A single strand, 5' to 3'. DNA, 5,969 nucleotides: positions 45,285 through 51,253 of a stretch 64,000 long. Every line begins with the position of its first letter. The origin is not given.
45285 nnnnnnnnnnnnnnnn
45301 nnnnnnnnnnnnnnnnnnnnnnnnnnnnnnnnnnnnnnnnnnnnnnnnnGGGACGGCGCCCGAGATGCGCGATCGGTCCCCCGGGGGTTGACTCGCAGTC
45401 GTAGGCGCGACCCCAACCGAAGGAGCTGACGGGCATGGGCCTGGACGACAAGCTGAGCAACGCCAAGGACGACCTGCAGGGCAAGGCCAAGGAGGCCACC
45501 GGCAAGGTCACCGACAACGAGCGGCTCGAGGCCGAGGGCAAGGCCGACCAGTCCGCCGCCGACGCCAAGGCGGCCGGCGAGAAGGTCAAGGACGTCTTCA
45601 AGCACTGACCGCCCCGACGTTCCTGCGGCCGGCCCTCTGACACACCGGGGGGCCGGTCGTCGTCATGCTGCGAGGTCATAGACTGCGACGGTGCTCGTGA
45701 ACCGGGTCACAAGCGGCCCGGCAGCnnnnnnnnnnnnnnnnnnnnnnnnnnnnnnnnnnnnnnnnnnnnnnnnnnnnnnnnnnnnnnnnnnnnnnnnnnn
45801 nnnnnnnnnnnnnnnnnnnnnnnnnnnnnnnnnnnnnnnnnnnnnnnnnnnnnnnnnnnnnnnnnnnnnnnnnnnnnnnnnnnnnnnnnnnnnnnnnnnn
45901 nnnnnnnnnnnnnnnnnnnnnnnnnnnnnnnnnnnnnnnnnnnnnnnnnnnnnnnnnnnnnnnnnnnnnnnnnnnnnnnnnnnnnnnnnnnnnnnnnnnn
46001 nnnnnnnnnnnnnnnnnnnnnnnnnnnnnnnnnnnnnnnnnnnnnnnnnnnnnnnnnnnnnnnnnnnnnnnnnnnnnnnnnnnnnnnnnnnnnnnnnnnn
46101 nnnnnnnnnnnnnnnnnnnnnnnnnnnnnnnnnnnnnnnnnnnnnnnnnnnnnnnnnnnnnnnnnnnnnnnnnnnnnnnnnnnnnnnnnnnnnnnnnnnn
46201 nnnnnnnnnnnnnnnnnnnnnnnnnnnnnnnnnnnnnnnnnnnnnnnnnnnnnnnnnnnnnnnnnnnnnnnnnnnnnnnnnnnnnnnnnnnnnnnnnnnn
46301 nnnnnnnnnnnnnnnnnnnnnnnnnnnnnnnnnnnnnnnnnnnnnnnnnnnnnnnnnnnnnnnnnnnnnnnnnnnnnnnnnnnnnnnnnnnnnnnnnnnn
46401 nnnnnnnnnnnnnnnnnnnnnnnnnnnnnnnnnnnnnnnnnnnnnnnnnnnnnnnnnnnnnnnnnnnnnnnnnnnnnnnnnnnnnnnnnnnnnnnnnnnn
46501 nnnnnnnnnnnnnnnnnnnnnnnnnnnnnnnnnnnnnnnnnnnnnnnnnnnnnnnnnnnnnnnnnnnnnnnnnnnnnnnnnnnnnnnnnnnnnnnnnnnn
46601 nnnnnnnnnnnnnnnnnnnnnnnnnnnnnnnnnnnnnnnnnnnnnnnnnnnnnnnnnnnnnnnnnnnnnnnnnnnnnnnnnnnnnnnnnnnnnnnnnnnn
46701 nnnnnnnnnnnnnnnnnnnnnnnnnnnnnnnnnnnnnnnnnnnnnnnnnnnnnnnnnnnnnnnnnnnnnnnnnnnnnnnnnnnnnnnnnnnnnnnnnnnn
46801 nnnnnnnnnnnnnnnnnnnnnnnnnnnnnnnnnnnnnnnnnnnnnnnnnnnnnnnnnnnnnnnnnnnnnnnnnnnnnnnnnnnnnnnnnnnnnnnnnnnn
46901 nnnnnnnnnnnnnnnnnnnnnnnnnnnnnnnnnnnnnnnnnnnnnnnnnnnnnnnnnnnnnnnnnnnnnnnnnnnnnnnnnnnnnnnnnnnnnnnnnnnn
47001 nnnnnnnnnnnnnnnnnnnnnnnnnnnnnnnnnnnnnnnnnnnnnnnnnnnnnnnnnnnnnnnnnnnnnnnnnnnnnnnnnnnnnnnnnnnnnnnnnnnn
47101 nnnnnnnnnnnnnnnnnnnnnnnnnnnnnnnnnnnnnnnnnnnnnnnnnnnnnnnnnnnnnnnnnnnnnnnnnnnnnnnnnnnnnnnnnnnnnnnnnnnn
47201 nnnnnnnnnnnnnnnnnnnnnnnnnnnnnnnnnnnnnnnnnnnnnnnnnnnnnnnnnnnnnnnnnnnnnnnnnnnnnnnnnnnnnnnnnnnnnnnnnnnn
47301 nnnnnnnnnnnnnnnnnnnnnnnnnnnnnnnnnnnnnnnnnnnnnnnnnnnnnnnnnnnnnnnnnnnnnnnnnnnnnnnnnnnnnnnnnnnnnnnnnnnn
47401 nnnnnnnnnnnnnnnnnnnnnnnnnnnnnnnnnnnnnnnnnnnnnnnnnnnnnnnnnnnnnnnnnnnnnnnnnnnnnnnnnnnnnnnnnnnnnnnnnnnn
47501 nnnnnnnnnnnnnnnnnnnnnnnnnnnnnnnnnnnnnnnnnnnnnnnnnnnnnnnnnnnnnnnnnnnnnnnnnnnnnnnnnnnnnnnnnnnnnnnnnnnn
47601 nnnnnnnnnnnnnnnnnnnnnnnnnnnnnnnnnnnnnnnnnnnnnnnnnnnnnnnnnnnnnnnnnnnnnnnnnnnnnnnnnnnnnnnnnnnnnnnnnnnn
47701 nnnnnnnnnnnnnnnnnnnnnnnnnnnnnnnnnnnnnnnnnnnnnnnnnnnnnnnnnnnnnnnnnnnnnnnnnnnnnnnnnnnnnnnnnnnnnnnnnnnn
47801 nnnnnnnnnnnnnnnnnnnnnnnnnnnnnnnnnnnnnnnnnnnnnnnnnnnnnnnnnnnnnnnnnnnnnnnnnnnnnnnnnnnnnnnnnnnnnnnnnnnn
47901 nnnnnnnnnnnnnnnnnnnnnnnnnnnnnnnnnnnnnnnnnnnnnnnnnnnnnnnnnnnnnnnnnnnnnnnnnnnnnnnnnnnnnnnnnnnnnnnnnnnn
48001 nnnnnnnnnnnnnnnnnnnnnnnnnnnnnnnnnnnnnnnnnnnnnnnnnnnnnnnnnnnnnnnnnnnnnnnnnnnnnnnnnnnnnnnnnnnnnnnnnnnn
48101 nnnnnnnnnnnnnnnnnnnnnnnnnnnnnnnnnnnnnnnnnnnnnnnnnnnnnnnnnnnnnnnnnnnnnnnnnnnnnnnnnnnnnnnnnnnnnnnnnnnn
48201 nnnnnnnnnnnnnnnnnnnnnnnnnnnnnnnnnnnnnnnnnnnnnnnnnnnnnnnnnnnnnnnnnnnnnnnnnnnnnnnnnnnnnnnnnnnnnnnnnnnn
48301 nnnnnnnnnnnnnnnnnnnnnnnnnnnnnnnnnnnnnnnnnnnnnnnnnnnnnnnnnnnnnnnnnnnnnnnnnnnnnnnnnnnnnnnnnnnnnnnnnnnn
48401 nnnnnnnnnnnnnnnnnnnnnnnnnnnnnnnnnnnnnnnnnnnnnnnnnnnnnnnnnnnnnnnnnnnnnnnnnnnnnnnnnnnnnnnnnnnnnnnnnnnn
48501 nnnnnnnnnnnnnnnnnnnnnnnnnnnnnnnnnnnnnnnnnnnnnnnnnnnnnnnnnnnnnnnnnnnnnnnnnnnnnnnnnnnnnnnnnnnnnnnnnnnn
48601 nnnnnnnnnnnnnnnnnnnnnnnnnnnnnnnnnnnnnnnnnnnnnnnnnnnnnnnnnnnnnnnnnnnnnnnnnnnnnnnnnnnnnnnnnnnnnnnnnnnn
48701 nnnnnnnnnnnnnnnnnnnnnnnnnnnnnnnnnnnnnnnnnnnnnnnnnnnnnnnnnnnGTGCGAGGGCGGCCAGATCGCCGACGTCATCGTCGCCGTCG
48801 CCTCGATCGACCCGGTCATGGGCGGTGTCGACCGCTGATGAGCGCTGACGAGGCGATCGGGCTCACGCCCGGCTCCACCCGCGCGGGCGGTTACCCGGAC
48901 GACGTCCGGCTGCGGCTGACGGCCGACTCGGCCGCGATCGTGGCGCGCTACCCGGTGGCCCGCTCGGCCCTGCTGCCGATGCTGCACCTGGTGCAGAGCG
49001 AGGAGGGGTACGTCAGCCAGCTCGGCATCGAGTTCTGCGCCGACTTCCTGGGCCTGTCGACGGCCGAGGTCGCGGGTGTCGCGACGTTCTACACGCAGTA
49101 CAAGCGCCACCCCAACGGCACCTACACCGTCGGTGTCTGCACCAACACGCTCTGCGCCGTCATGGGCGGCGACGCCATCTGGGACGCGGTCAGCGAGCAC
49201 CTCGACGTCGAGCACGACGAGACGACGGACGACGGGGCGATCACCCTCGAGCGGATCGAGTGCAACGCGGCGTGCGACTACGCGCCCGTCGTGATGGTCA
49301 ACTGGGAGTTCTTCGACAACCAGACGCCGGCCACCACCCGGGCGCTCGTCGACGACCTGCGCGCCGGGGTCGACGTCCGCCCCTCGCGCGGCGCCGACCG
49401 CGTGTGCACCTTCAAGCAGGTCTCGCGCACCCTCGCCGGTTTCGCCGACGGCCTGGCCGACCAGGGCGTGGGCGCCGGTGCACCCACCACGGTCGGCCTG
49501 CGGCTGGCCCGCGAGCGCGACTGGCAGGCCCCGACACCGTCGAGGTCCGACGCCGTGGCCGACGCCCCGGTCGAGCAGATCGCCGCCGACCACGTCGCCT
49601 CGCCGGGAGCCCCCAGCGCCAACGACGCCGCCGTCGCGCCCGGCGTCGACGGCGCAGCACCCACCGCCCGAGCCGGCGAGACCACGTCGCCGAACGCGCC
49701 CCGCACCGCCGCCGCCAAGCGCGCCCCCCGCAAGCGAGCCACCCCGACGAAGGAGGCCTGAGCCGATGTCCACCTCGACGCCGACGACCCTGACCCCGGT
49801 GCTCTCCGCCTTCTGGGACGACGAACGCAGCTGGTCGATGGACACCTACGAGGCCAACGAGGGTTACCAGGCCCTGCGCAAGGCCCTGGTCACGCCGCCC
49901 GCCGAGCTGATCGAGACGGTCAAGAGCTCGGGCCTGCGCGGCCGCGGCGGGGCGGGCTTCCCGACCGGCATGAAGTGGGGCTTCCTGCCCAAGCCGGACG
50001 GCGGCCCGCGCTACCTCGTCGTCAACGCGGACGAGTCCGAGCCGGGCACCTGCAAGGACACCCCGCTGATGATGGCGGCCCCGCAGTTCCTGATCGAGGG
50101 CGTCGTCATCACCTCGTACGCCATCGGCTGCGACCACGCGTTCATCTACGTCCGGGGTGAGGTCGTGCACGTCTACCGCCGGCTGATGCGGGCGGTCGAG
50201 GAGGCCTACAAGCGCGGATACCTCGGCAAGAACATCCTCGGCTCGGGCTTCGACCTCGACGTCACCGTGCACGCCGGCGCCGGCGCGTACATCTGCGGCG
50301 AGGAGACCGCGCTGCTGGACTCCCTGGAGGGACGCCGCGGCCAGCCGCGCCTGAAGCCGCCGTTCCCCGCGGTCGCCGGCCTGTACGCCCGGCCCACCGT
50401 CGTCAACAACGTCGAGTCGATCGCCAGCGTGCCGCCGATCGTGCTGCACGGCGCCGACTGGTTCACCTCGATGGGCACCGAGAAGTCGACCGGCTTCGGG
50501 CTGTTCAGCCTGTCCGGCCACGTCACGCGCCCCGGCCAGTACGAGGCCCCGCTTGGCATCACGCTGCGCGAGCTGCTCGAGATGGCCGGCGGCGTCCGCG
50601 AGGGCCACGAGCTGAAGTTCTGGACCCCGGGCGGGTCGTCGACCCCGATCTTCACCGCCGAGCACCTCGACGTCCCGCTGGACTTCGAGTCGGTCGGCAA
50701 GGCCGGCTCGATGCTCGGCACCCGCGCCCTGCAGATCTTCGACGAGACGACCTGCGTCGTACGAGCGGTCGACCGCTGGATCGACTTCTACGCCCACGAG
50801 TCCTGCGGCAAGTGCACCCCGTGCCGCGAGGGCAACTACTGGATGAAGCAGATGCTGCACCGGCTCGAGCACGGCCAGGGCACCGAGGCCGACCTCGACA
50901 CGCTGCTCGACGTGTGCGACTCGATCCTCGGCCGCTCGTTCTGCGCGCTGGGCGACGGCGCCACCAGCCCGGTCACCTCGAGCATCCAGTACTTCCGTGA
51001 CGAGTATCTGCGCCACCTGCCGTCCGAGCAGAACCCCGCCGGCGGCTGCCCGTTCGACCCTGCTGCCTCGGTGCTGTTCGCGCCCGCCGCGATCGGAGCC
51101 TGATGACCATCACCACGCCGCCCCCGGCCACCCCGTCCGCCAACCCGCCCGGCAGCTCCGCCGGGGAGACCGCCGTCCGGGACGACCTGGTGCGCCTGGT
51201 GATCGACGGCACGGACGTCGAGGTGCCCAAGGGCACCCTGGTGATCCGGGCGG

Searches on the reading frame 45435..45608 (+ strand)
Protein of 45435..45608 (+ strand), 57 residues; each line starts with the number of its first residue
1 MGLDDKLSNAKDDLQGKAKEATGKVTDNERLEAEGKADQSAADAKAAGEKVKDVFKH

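Call 75: search_protein_families(library=pfam, proteins=[window:45435-45608:+])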
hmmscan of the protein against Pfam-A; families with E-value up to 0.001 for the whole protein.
window:45435-45608:+ (57 aa): 1 family
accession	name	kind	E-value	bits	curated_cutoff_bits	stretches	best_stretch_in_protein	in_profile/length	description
PF05532.17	CsbD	-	1.8e-16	60.2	40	1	5-57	1-53/53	CsbD-like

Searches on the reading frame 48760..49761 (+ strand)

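Call 6: search_protein_families(library=pfam, proteins=[window:48760-49761:+])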
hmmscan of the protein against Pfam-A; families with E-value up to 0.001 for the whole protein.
window:48760-49761:+ (333 aa): 1 family
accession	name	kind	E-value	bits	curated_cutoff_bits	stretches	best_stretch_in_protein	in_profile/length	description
PF01257.25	2Fe-2S_thioredx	-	1.3e-47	161.8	24.8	1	59-200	3-144/145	Thioredoxin-like [2Fe-2S] ferredoxin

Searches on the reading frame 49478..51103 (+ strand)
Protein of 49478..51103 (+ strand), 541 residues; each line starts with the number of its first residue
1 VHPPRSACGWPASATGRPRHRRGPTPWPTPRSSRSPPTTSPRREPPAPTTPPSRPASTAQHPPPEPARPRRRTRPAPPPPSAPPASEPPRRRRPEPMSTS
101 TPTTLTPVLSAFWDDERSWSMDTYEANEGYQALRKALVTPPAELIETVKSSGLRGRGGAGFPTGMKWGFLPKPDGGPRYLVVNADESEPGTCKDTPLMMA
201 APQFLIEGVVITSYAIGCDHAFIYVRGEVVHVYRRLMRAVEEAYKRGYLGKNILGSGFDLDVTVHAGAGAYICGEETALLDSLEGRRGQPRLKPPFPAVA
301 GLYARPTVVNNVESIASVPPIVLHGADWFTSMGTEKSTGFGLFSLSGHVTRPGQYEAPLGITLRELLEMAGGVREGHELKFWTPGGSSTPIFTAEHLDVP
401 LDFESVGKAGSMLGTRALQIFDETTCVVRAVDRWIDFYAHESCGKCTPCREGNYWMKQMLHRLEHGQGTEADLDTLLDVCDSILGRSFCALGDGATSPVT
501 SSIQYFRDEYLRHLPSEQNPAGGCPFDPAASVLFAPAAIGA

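Call 75: search_protein_families(library=pfam, proteins=[window:49478-51103:+])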
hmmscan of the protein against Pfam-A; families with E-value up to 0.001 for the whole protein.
window:49478-51103:+ (541 aa): 4 families
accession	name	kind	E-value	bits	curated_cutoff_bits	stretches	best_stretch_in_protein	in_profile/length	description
PF01512.22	Complex1_51K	-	8.6e-45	152.7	31.2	1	148-319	1-149/150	Nuo51 FMN-binding domain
PF10589.14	NADH_4Fe-4S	-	5.3e-34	116.4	23.5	1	430-513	2-85/85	NADH-ubiquinone oxidoreductase-F iron-sulfur binding region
PF10531.15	SLBB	-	1.6e-10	41.1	27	1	344-391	3-54/55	SLBB domain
PF22461.2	SLBB_2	-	8.5e-07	29.4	27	1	343-396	3-59/79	SLBB domain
